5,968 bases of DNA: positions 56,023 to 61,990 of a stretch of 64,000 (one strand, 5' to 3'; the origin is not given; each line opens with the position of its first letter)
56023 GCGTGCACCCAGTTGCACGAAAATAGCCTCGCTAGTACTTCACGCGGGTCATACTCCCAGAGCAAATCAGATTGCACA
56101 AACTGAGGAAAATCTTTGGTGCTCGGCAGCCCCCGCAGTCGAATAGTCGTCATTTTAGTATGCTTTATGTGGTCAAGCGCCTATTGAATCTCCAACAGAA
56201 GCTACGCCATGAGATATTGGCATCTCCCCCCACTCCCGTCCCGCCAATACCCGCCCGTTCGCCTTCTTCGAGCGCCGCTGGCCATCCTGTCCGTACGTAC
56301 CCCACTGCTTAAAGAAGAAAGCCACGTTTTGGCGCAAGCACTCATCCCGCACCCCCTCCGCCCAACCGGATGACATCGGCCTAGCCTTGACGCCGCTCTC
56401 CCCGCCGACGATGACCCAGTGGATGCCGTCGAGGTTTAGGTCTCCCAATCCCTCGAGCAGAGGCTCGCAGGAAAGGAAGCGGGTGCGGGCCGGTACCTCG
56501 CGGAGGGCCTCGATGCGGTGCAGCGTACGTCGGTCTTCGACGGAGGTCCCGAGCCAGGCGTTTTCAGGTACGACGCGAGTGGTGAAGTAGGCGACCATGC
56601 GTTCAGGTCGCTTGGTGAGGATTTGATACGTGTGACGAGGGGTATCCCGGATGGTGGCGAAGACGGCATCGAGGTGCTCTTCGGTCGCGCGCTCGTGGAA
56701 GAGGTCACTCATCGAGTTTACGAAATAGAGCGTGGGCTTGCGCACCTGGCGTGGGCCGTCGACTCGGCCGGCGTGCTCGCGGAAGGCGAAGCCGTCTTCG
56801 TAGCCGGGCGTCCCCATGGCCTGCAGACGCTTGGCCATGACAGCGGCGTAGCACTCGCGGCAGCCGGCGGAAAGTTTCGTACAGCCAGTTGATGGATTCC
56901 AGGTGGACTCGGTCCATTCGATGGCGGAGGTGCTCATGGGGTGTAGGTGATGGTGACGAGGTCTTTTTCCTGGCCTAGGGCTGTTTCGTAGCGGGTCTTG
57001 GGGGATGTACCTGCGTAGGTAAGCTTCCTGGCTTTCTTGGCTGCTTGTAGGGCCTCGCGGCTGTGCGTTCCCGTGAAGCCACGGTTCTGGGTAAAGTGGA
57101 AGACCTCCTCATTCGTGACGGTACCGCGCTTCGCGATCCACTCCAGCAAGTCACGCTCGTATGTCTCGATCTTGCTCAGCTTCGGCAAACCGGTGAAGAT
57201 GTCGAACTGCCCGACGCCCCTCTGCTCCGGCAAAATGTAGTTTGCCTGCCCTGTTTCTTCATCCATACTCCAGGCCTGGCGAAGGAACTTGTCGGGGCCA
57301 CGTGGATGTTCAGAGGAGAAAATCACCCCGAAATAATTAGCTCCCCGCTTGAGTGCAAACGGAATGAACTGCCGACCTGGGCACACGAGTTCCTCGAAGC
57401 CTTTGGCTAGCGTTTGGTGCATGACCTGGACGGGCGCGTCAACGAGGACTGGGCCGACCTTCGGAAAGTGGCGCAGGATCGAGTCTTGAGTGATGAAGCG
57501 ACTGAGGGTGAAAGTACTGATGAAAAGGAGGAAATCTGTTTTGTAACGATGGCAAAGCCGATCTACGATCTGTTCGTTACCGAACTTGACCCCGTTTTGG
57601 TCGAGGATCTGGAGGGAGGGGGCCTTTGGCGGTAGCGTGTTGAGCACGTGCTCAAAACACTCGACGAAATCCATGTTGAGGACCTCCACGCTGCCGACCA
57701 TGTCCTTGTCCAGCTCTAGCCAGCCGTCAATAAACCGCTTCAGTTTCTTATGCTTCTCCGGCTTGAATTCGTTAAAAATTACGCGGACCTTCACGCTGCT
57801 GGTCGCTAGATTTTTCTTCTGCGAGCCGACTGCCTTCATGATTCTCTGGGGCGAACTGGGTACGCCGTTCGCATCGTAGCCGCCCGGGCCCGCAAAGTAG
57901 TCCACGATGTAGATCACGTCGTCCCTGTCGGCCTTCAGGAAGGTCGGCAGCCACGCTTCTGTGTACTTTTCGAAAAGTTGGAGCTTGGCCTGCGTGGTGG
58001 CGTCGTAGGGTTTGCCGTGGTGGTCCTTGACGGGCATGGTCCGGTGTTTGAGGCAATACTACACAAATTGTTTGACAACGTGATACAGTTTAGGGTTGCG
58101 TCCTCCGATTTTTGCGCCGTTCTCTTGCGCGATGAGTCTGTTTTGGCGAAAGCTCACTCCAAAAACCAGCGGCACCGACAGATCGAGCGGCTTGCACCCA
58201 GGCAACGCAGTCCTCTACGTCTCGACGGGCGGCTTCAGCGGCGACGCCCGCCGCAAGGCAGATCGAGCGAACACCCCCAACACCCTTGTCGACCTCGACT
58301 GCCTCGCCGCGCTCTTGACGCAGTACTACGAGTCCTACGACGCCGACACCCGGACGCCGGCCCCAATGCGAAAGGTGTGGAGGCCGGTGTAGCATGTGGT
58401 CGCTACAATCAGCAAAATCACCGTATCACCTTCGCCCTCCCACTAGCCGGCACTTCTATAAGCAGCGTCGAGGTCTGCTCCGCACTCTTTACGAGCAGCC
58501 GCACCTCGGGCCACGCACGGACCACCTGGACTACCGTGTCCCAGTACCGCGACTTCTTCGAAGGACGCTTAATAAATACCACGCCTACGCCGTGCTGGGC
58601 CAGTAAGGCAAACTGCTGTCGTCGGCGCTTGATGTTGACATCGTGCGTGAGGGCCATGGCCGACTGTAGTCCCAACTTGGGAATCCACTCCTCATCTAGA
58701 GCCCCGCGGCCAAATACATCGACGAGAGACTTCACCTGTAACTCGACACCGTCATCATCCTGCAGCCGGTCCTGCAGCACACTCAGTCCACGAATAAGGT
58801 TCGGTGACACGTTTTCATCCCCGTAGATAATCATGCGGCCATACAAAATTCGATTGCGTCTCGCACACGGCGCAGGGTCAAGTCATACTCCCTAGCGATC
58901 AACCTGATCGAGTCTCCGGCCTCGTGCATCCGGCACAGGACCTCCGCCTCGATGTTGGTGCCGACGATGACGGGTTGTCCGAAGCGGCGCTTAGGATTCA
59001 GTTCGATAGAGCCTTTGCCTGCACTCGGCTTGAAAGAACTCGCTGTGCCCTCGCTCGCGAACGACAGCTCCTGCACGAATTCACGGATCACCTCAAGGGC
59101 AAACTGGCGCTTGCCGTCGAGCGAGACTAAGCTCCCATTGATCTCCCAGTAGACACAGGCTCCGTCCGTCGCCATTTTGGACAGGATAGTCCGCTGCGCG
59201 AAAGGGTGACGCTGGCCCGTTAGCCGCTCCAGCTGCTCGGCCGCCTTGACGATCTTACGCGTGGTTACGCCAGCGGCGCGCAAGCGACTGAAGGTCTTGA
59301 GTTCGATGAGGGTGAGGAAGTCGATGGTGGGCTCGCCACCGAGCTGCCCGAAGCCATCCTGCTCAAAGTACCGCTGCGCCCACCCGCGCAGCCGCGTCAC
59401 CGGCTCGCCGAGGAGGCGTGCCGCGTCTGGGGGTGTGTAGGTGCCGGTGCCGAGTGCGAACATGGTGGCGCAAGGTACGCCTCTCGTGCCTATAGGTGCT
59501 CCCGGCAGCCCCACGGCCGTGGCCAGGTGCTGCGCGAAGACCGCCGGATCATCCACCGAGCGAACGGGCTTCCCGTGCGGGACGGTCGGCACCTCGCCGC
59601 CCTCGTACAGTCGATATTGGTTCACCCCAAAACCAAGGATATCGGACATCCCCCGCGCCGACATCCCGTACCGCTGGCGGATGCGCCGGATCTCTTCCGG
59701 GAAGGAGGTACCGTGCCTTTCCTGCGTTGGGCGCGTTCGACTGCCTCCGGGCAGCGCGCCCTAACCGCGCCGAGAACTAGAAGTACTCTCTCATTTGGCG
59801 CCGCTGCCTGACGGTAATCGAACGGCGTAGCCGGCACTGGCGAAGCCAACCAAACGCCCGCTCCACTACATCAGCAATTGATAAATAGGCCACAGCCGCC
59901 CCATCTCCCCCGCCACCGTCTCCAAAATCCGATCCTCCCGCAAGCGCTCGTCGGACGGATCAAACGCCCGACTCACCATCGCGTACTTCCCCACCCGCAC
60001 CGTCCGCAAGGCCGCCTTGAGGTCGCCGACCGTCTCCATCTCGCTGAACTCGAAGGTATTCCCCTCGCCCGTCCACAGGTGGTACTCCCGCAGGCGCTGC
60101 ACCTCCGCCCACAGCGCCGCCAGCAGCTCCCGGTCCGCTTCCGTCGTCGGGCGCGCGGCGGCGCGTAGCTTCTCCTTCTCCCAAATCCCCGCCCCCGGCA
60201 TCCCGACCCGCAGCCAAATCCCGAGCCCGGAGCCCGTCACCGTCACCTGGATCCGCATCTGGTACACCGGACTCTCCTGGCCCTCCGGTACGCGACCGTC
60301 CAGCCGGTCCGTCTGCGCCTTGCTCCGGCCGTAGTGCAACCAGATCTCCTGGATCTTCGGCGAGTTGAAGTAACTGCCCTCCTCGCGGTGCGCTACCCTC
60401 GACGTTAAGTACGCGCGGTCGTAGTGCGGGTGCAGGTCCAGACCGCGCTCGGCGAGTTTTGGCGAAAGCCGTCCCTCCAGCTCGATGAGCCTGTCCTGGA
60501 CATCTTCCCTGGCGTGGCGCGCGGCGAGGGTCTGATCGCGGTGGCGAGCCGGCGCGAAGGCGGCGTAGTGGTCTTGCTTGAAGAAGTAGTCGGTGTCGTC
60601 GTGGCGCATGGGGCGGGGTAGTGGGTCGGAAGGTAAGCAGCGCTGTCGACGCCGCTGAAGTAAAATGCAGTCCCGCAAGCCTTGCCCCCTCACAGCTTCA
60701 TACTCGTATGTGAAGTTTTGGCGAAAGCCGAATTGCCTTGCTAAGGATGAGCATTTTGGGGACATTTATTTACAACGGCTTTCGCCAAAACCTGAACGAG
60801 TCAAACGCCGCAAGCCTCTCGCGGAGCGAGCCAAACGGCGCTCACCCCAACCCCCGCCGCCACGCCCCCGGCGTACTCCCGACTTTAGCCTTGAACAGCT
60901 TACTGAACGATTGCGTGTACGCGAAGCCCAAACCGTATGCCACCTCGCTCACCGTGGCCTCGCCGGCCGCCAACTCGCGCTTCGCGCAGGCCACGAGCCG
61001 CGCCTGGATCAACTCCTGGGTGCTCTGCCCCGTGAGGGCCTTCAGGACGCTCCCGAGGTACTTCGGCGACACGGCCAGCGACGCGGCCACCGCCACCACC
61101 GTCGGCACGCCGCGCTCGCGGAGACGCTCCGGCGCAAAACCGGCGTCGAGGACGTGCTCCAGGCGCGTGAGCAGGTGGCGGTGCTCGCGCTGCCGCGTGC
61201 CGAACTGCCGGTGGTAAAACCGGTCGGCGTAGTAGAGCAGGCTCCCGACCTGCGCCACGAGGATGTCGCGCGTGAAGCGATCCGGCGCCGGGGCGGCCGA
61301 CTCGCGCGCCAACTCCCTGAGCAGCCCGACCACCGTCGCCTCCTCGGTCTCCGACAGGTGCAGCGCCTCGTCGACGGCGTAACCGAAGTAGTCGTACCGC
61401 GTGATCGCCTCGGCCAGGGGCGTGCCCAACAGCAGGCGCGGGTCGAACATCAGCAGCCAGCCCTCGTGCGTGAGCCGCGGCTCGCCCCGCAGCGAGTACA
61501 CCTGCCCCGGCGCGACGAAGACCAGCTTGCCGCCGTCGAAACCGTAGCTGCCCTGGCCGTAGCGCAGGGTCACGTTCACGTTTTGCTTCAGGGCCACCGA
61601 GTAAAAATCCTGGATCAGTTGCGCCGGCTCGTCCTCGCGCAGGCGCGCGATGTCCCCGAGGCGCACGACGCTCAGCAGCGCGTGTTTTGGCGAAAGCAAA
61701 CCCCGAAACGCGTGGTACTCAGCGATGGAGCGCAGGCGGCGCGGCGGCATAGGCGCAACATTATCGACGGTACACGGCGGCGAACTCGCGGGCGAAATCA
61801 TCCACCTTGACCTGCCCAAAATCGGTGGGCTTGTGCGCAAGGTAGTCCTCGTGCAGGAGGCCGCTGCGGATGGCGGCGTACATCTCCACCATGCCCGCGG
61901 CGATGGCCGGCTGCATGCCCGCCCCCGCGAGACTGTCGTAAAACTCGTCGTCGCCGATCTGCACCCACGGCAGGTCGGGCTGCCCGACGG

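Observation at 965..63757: Hyper-abundant GTTTT + GNRA mini-hairpin motif (consensus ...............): ~57 copies in 64 kb with stem covariation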

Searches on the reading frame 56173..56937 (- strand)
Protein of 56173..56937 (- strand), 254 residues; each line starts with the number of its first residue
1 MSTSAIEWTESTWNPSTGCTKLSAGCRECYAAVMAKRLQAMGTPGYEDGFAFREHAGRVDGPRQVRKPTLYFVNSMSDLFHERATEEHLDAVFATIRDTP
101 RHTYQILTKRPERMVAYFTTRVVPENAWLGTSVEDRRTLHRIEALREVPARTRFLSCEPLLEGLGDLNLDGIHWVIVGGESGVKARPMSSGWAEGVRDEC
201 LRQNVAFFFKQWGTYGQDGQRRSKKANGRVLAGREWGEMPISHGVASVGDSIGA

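Call 41: search_protein_families(library=pfam, proteins=[window:56173-56937:-], max_evalue=0.0001)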
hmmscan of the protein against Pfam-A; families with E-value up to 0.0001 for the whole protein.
window:56173-56937:- (254 aa): 1 family
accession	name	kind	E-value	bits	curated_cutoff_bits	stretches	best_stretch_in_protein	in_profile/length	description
PF07505.17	DUF5131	-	2e-98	329.2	28.9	1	4-240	2-243/243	Protein of unknown function (DUF5131)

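Call 63: search_protein_families(library=padloc, proteins=[window:56173-56937:-], max_evalue=0.00001)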
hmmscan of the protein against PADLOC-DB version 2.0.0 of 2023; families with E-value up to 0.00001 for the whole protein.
window:56173-56937:- (254 aa): 2 families
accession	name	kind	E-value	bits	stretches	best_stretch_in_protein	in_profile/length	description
PDLC04569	PDC-M30B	-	2.2e-104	346.3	1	1-242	1-235/241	-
PDLC04639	PDC-M41B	-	2.9e-102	339.1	1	1-243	1-236/241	-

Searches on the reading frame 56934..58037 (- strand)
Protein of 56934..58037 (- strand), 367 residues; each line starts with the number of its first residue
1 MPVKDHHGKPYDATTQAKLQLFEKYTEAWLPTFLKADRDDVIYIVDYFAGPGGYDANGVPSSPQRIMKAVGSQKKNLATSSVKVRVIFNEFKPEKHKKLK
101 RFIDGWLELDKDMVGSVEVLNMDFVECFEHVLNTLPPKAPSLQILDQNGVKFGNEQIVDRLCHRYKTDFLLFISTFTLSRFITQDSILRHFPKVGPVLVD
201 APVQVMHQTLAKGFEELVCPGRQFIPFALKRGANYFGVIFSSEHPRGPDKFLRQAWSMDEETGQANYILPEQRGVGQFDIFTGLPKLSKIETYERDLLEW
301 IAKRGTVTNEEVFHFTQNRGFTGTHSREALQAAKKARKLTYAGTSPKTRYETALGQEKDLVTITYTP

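Call 41: search_protein_families(library=pfam, proteins=[window:56934-58037:-], max_evalue=0.0001)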
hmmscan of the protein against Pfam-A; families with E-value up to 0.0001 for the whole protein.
window:56934-58037:- (367 aa): 1 family
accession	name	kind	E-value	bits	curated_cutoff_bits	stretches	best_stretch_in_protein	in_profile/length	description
PF22560.2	GMT-wHTH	-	1.5e-06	29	27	1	286-344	22-80/82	GMT-like wHTH domain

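Call 63: search_protein_families(library=padloc, proteins=[window:56934-58037:-], max_evalue=0.00001)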
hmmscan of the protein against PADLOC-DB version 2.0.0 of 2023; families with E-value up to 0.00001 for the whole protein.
window:56934-58037:- (367 aa): 4 families
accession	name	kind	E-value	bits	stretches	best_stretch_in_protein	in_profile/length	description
PDLC04568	PDC-M30A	-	6.2e-91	303.5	1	1-358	1-360/368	-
PDLC04565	PDC-M30A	-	1.1e-36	125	1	87-342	4-263/284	-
PDLC04566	PDC-M30A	-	1.4e-33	114.5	1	13-342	12-341/372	-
PDLC04567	PDC-M30A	-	7.9e-10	36.3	1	10-194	10-206/381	-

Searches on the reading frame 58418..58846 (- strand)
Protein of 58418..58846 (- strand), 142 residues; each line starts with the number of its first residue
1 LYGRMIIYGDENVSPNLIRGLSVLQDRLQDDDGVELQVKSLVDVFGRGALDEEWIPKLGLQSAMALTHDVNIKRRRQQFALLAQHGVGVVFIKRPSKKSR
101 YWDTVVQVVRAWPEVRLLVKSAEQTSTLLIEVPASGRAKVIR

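Call 41: search_protein_families(library=pfam, proteins=[window:58418-58846:-], max_evalue=0.0001)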
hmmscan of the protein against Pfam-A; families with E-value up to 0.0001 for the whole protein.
window:58418-58846:- (142 aa): 1 family
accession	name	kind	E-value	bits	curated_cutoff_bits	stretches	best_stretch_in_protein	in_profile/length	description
PF18478.7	PIN_10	-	3.4e-14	53.1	26.2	1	5-93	1-83/84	PIN like domain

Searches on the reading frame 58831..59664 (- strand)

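Call 41: search_protein_families(library=pfam, proteins=[window:58831-59664:-], max_evalue=0.0001)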
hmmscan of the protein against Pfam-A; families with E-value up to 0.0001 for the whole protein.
window:58831-59664:- (277 aa): 1 family
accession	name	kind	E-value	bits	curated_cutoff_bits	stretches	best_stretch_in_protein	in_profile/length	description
PF04255.20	DUF433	-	3e-13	49.8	23.6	1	220-274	1-56/56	Protein of unknown function (DUF433)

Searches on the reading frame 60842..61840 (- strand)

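Call 42: search_protein_families(library=pfam, proteins=[window:60842-61840:-], max_evalue=0.0001)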
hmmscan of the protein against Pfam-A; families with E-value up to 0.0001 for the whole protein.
window:60842-61840:- (332 aa): 3 families
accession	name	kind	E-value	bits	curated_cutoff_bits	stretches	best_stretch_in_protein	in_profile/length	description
PF12833.13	HTH_18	-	5.4e-18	65.5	33.6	1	252-329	2-79/80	Helix-turn-helix domain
PF00165.29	HTH_AraC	-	3.5e-08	33.8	26.6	0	293-329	7-42/42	Bacterial regulatory helix-turn-helix proteins, AraC family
PF14525.12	AraC_binding_2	-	7.7e-06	26.2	27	1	60-202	40-168/173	AraC-binding-like domain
